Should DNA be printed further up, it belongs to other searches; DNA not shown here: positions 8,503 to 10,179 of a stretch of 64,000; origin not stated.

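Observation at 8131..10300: Unannotated 59-aa Cys-rich precursor peptide next to a radical-SAM/SPASM maturase: candidate RiPP cluster on a mobile element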

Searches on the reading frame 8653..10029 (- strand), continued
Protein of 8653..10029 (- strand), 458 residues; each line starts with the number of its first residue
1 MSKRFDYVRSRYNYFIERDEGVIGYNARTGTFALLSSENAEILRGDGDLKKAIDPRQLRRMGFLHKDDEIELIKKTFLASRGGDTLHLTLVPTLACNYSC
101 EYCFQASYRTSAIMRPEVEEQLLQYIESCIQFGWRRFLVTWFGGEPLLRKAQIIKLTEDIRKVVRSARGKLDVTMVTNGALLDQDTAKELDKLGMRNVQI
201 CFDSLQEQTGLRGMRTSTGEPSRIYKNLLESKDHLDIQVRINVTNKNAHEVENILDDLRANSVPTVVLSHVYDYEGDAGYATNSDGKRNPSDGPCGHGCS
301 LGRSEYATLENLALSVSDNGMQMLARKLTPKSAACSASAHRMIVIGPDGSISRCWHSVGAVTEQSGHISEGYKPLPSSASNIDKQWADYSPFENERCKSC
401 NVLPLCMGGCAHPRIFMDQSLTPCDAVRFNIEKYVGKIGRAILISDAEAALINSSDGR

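Call 24: search_protein_families(library=ncbifam, proteins=[P0002, P0017, P0023, P0070], max_evalue=1)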
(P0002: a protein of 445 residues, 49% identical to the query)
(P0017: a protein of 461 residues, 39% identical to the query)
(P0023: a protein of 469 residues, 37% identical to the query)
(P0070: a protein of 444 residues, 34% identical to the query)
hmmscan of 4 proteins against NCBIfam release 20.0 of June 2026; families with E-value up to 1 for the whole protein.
P0002 (445 aa): 73 families (the best 25 are shown)
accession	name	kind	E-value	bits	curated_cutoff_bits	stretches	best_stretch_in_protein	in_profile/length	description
TIGR04463.1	rSAM_vs_C_rich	equivalog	4.6e-51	173.9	525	1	12-427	6-422/438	TIGR04463 family radical SAM/SPASM RiPP maturase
TIGR04280.1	geopep_mat_rSAM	hypoth_equivalog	2e-46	158.9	400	1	12-415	13-403/428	geopeptide radical SAM maturase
TIGR04334.1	rSAM_Clo7bot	equivalog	6.4e-36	123.9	600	1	72-428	80-428/440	radical SAM/SPASM domain Clo7bot peptide maturase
NF038107.1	rSAM_NF038107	equivalog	6.8e-34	117.4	600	1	80-405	83-401/444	Cys-every-fifth radical SAM/SPASM peptide maturase CefB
NF052473.1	rSAM_FlmE_OhkG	exception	1.5e-29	103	500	2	75-254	86-276/481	FlmE/OhkG family radical SAM/SPASM peptide maturase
NF047865.1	rSAM_PapB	equivalog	7.5e-23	81.3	340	1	84-407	5-319/330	PapB family radical SAM/SPASM ranthipeptide maturase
NF041298.1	rSAM_mat_DynA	equivalog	7.5e-19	67.9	450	1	86-406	5-323/356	dynobactin maturation radical SAM/SPASM protein DynA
TIGR04136.1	rSAM_FibroRumin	equivalog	4.7e-18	65.3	400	2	322-405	337-419/458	FibroRumin system radical SAM peptide maturase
TIGR04083.1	rSAM_pep_methan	hypoth_equivalog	3.9e-16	58.9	300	2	83-200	1-112/376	TIGR04083 family peptide-modifying radical SAM enzyme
TIGR02666.1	moaA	equivalog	6.8e-16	58.1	284.05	1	77-263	7-189/336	GTP 3',8-cyclase MoaA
TIGR03906.1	quino_hemo_SAM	equivalog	1.7e-14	53.3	453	2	89-180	101-194/467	quinohemoprotein amine dehydrogenase maturation protein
TIGR04064.1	rSAM_nif11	equivalog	6.8e-14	51.4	518.7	2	68-204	66-200/459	nif11-like peptide radical SAM maturase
TIGR02668.1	moaA_archaeal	equivalog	1.5e-13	50.4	325.25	1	80-263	10-181/303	GTP 3',8-cyclase MoaA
TIGR03942.1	sulfatase_rSAM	equivalog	3e-13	49.6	349.45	2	90-186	9-107/363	anaerobic sulfatase maturase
TIGR03974.1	rSAM_six_Cys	equivalog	3.5e-13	49.2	425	2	80-243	97-263/451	thioether cross-link-forming SCIFF peptide maturase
TIGR04085.1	rSAM_more_4Fe4S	domain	2.8e-12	46.9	27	1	330-411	1-81/93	SPASM domain-containing protein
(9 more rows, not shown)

P0017 (461 aa): 69 families (the best 25 are shown)
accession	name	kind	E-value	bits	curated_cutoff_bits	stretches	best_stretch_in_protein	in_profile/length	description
TIGR04463.1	rSAM_vs_C_rich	equivalog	1e-56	192.6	525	1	7-439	1-421/438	TIGR04463 family radical SAM/SPASM RiPP maturase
TIGR04334.1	rSAM_Clo7bot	equivalog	4.3e-49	167.3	600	1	63-438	71-425/440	radical SAM/SPASM domain Clo7bot peptide maturase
NF038107.1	rSAM_NF038107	equivalog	1.1e-40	139.7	600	1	5-418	4-401/444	Cys-every-fifth radical SAM/SPASM peptide maturase CefB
TIGR04280.1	geopep_mat_rSAM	hypoth_equivalog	6.2e-40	137.5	400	1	13-422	15-397/428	geopeptide radical SAM maturase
NF052473.1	rSAM_FlmE_OhkG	exception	4e-37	128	500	1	4-442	3-451/481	FlmE/OhkG family radical SAM/SPASM peptide maturase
NF047865.1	rSAM_PapB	equivalog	1.5e-27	96.7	340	1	83-420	4-319/330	PapB family radical SAM/SPASM ranthipeptide maturase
NF041298.1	rSAM_mat_DynA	equivalog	1.1e-19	70.7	450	2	86-261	5-179/356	dynobactin maturation radical SAM/SPASM protein DynA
TIGR03974.1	rSAM_six_Cys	equivalog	3.5e-18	65.7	425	1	46-418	61-417/451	thioether cross-link-forming SCIFF peptide maturase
TIGR03906.1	quino_hemo_SAM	equivalog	2.9e-17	62.5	453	2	329-450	331-452/467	quinohemoprotein amine dehydrogenase maturation protein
TIGR02666.1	moaA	equivalog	1.1e-16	60.8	284.05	1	89-274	17-198/336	GTP 3',8-cyclase MoaA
TIGR04083.1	rSAM_pep_methan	hypoth_equivalog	3.1e-16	59.2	300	2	85-193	3-105/376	TIGR04083 family peptide-modifying radical SAM enzyme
TIGR04136.1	rSAM_FibroRumin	equivalog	1.6e-15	56.9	400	1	56-419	64-420/458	FibroRumin system radical SAM peptide maturase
TIGR04163.1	rSAM_cobopep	equivalog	6.3e-15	54.9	375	1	45-271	31-250/428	peptide-modifying radical SAM enzyme CbpB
TIGR04085.1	rSAM_more_4Fe4S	domain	7.9e-15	55.1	27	1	344-424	1-81/93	SPASM domain-containing protein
NF001199.0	PRK00164.2-1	equivalog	3.3e-14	52.7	231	1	78-261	8-180/308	GTP 3',8-cyclase MoaA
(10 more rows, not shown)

P0023 (469 aa): 65 families (the best 25 are shown)
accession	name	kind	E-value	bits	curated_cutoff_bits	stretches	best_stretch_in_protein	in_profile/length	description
TIGR04463.1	rSAM_vs_C_rich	equivalog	7.2e-54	183.2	525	2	55-265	50-262/438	TIGR04463 family radical SAM/SPASM RiPP maturase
TIGR04334.1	rSAM_Clo7bot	equivalog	6.6e-52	176.6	600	2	66-274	71-278/440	radical SAM/SPASM domain Clo7bot peptide maturase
TIGR04280.1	geopep_mat_rSAM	hypoth_equivalog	9.3e-42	143.5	400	2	17-264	16-262/428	geopeptide radical SAM maturase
NF052473.1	rSAM_FlmE_OhkG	exception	8.5e-35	120.4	500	2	18-262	16-279/481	FlmE/OhkG family radical SAM/SPASM peptide maturase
NF038107.1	rSAM_NF038107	equivalog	1.4e-34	119.6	600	2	72-266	71-270/444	Cys-every-fifth radical SAM/SPASM peptide maturase CefB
NF047865.1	rSAM_PapB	equivalog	1.5e-29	103.3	340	2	84-266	2-182/330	PapB family radical SAM/SPASM ranthipeptide maturase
NF041298.1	rSAM_mat_DynA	equivalog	2.2e-22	79.5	450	2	89-264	5-179/356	dynobactin maturation radical SAM/SPASM protein DynA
TIGR04064.1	rSAM_nif11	equivalog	1.6e-20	73.3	518.7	2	68-221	63-213/459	nif11-like peptide radical SAM maturase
TIGR03906.1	quino_hemo_SAM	equivalog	9.7e-20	70.6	453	2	86-221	95-230/467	quinohemoprotein amine dehydrogenase maturation protein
TIGR03974.1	rSAM_six_Cys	equivalog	5.5e-17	61.8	425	2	44-187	57-200/451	thioether cross-link-forming SCIFF peptide maturase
TIGR02666.1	moaA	equivalog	2e-15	56.6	284.05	1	84-264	9-185/336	GTP 3',8-cyclase MoaA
TIGR03942.1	sulfatase_rSAM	equivalog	3.6e-15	55.9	349.45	2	93-261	9-178/363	anaerobic sulfatase maturase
TIGR04083.1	rSAM_pep_methan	hypoth_equivalog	1.2e-14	54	300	2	88-189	3-98/376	TIGR04083 family peptide-modifying radical SAM enzyme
TIGR02668.1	moaA_archaeal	equivalog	1.6e-14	53.6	325.25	1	83-264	8-178/303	GTP 3',8-cyclase MoaA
TIGR04085.1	rSAM_more_4Fe4S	domain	1.4e-13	51.1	27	1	352-433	1-82/93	SPASM domain-containing protein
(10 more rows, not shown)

P0070 (444 aa): 62 families (the best 25 are shown)
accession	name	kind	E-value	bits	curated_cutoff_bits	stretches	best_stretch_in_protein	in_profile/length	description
TIGR04463.1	rSAM_vs_C_rich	equivalog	3.8e-65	220.3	525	1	17-426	7-421/438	TIGR04463 family radical SAM/SPASM RiPP maturase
TIGR04334.1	rSAM_Clo7bot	equivalog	1.4e-56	192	600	1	10-425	3-425/440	radical SAM/SPASM domain Clo7bot peptide maturase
NF052473.1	rSAM_FlmE_OhkG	exception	5.1e-43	147.5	500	2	10-269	4-281/481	FlmE/OhkG family radical SAM/SPASM peptide maturase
NF038107.1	rSAM_NF038107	equivalog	1e-42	146.5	600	1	10-406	4-402/444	Cys-every-fifth radical SAM/SPASM peptide maturase CefB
TIGR04280.1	geopep_mat_rSAM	hypoth_equivalog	1.8e-39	135.9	400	1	19-409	16-397/428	geopeptide radical SAM maturase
NF047865.1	rSAM_PapB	equivalog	2.4e-35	122.4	340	1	98-414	12-326/330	PapB family radical SAM/SPASM ranthipeptide maturase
TIGR03974.1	rSAM_six_Cys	equivalog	7.4e-24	84.4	425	1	55-406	64-418/451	thioether cross-link-forming SCIFF peptide maturase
TIGR04064.1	rSAM_nif11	equivalog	1.5e-19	70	518.7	2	326-417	326-413/459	nif11-like peptide radical SAM maturase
NF040492.1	not_ScfB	exception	1.1e-18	67.4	855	1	70-406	78-417/450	ScfB-related radical SAM/SPASM orphan maturase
TIGR03906.1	quino_hemo_SAM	equivalog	1.7e-18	66.5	453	2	52-208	59-213/467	quinohemoprotein amine dehydrogenase maturation protein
NF041298.1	rSAM_mat_DynA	equivalog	1.5e-17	63.6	450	1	93-407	5-324/356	dynobactin maturation radical SAM/SPASM protein DynA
TIGR03942.1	sulfatase_rSAM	equivalog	2.1e-16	59.9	349.45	1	97-424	9-349/363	anaerobic sulfatase maturase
NF038283.1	viperin_w_prok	equivalog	4.2e-15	55.7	180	1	98-269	11-180/281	viperin family antiviral radical SAM protein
TIGR04085.1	rSAM_more_4Fe4S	domain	5.2e-15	55.6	27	1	334-412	1-82/93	SPASM domain-containing protein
TIGR02666.1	moaA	equivalog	4.7e-14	52.1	284.05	1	91-269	12-185/336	GTP 3',8-cyclase MoaA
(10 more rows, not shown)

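Call 26: search_solved_structures(query=window:8653-10029:-, max_evalue=0.001)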
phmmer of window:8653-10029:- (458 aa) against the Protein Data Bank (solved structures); distinct sequences matched with E-value up to 0.001: 9.
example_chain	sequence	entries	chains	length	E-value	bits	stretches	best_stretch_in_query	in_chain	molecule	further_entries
5wgg_A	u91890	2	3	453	3.3e-11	46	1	90-248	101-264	Radical SAM domain protein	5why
8vpo_A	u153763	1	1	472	8.7e-07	31.4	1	87-205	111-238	Radical SAM core domain-containing protein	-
4k37_A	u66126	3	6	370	2.5e-06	29.9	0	90-192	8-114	Anaerobic sulfatase-maturating enzyme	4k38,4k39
4k36_A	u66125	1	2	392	3.1e-06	29.6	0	90-192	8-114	Anaerobic sulfatase-maturating enzyme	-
2fb2_A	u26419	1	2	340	0.00017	23.9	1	87-244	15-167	Molybdenum cofactor biosynthesis protein A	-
6efn_A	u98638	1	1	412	0.0002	23.6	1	88-257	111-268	Sporulation killing factor maturation protein SkfB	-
1tv7_A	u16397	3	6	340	0.00021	23.5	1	88-244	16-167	Molybdenum cofactor biosynthesis protein A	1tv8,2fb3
8wm2_A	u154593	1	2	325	0.00029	23.1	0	93-202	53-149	Fe-S radical SAM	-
9gm3_A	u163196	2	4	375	0.00032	22.9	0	94-186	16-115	ChlB radical SAM domain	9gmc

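Call 48: search_protein_families(library=pfam, proteins=[L003:7373-8500:+, L005:3839-4909:+, L006:7401-8477:+, L003:8533-8994:+], max_evalue=1)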
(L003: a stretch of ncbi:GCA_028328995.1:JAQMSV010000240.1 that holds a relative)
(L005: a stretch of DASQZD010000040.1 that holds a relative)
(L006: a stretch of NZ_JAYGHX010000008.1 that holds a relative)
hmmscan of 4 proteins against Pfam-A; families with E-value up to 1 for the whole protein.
L003:7373-8500:+ (375 aa): 2 families
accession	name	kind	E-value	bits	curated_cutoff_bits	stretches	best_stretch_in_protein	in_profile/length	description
PF13529.12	Peptidase_C39_2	-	1.2e-05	26.4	24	1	23-115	2-96/143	Peptidase_C39 like family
PF03412.21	Peptidase_C39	-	0.033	14.5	22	0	26-51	4-29/133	Peptidase C39 family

L005:3839-4909:+ (356 aa): 2 families
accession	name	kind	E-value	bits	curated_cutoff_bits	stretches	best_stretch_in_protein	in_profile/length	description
PF13529.12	Peptidase_C39_2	-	5.6e-05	24.2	24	1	11-144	2-143/143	Peptidase_C39 like family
PF03412.21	Peptidase_C39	-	0.2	11.9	22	0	101-124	72-96/133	Peptidase C39 family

L006:7401-8477:+ (358 aa): 1 family
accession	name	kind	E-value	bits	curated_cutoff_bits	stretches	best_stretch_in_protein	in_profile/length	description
PF13529.12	Peptidase_C39_2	-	0.00013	23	24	1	11-121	3-129/143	Peptidase_C39 like family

L003:8533-8994:+ (153 aa): 0 families

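Call 56: predict_structure(alignment_id=A1)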
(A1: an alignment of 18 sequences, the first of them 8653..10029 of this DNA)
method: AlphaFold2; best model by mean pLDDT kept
length: 458 residues; sequences in the alignment: 18
mean_pLDDT: 89.1   pTM: 0.87
mean pLDDT of the five models: 89.1, 88.3, 88.1, 88.0, 87.5
residues with pLDDT >= 90: 311; 70-90: 114; 50-70: 28; < 50: 5
segments of 3 or more residues with pLDDT < 50: 1-3
pLDDT, mean of each block of 10 residues (from residue 1): 72 95 96 94 88 90 94 94 91 73 60 89 93 94 90 97 97 95 97 95 90 93 96 95 94 94 89 88 85 87 93 88 94 92 93 89 88 61 91 90 93 87 80 96 92 64
secondary structure, 60 per line:
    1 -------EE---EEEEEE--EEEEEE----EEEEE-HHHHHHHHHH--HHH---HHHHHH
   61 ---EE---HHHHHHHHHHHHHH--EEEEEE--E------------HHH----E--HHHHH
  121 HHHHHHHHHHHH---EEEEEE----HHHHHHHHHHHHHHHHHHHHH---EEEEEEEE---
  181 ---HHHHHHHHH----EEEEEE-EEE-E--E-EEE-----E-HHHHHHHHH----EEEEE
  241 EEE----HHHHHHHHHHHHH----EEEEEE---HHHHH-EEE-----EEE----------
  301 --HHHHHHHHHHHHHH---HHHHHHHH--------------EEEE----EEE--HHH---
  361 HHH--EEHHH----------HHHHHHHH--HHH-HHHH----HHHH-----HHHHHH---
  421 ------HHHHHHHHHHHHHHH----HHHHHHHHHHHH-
elements in order: E13-18 E21-26 E31-35 H37-46 H55-60 H69-82 E85-90 H116-132 E136-141 H146-166 E170-177 H184-192 E197-202 E204-206 E213-215 H223-231 E236-243 H248-260 E265-270 H274-278 E280-282 E288-290 H303-316 H320-327 E342-345 E350-352 H381-388 H395-398 H403-406 H412-417 H427-441 H446-457

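Call 61: fold_search(model_id=the predicted structure, library=pdb)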
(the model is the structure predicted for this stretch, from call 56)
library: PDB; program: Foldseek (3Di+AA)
matches with E <= 10: 1616; with E <= 0.001: 75
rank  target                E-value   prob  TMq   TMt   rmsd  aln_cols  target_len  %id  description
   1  8vpo                  2.0e-14  1.00  0.60  0.61  10.8       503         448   18  X-Ray Crystal Structure of TigE from Paramaledivibacter caminithermalis (released 2024-02-07)
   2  5why_B                2.4e-14  1.00  0.62  0.66   9.1       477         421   17  Structural Insights into Thioether Bond Formation in the Biosynthesis of Sactipeptides (released 2017-07-26)
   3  5why_A                7.3e-14  1.00  0.60  0.65   9.6       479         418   18  Structural Insights into Thioether Bond Formation in the Biosynthesis of Sactipeptides (released 2017-07-26)
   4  5wgg_A                6.2e-13  1.00  0.64  0.66   6.7       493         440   18  Structural Insights into Thioether Bond Formation in the Biosynthesis of Sactipeptides (released 2017-07-26)
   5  4k39_B                9.1e-13  1.00  0.55  0.69   6.0       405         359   19  Native anSMEcpe with bound AdoMet and Cp18Cys peptide (released 2013-05-08)
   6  4k39_A                1.3e-12  1.00  0.58  0.71   5.7       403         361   20  Native anSMEcpe with bound AdoMet and Cp18Cys peptide (released 2013-05-08)
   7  4k37_A                3.4e-12  1.00  0.57  0.70   5.9       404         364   19  Native anSMEcpe with bound AdoMet (released 2013-05-08)
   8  4k38_B                4.5e-12  1.00  0.56  0.69   6.4       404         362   20  Native anSMEcpe with bound AdoMet and Kp18Cys peptide (released 2013-05-08)
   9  4k36_A                5.9e-12  1.00  0.57  0.67   7.6       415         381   20  His6 tagged anSMEcpe with bound AdoMet (released 2013-05-08)
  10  4k38_A                7.8e-12  1.00  0.56  0.68   6.1       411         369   18  Native anSMEcpe with bound AdoMet and Kp18Cys peptide (released 2013-05-08)
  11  4k36_B                1.7e-11  1.00  0.57  0.70   4.7       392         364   20  His6 tagged anSMEcpe with bound AdoMet (released 2013-05-08)
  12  4k37_B                4.3e-11  1.00  0.56  0.69   6.2       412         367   19  Native anSMEcpe with bound AdoMet (released 2013-05-08)
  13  5v1t_A                2.8e-10  1.00  0.49  0.51  13.1       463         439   14  Crystal structure of Streptococcus suis SuiB bound to precursor peptide SuiA (released 2017-08-30)
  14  5v1q_B                6.6e-10  1.00  0.49  0.50  13.1       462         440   15  Crystal structure of Streptococcus suis SuiB (released 2017-08-30)
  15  9gmc_A                2.2e-09  1.00  0.53  0.64   6.7       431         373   16  Crystal structure of the complex formed between the radical SAM protein ChlB and the R3A mutant of ChlA (released 2025-06-25)
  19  6efn                  7.0e-09  1.00  0.42  0.49  12.7       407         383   16  Structure of a RiPP maturase, SkfB (released 2018-10-24)
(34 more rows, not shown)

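Call 72: search_protein_families(library=padloc, proteins=[window:8653-10029:-], max_evalue=0.001)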
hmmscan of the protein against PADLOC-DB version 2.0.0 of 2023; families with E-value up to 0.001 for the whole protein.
window:8653-10029:- (458 aa): 3 families
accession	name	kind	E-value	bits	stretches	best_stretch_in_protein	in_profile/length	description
PDLC02903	pVip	-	9.6e-16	56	1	93-250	7-152/257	Viperins not associated with kinases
PDLC02904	pVip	-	1.6e-15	55.4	1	95-248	12-154/262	Viperins associated with kinases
PDLC02905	pVip-kinase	-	1.8e-05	22.2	1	95-246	191-339/474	Viperin-kinase fusion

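Call 78: find_related_loci(query=A1, collection=viral_contigs, flank=5000)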
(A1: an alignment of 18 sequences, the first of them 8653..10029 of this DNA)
Query A1 (458 aa) in viral_contigs; peptide patterns used: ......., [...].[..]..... (x = any residue, [..] = any of these).
27 stretches matched a pattern; 20 encode a relative of the query (tblastn E <= 1e-3); 20 distinct loci.
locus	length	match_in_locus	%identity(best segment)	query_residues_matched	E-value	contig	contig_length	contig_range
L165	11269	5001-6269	28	9-443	7e-46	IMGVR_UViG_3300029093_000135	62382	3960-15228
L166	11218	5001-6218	28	10-435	7e-37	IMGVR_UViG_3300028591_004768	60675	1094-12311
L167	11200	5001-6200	26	7-416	3e-29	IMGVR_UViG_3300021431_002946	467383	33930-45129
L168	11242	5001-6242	24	7-432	9e-29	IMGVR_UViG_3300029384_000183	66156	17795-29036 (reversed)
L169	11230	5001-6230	26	2-414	3e-27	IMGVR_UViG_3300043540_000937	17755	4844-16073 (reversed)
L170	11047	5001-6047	28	58-412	3e-34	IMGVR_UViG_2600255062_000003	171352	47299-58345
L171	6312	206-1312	25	56-428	2e-23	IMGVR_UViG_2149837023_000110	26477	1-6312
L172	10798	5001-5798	28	86-354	4e-20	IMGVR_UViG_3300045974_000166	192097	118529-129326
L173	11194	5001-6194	28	1-411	1e-33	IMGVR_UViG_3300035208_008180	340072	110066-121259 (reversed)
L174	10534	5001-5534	29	84-260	2e-16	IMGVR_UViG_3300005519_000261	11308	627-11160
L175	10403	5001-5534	29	84-260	2e-16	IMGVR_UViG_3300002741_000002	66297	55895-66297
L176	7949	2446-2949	29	82-246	1e-15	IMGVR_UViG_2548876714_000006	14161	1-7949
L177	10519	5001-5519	29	88-259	4e-14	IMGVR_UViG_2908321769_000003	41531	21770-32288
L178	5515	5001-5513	27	88-257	1e-13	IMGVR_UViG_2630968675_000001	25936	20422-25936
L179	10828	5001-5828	26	86-354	1e-12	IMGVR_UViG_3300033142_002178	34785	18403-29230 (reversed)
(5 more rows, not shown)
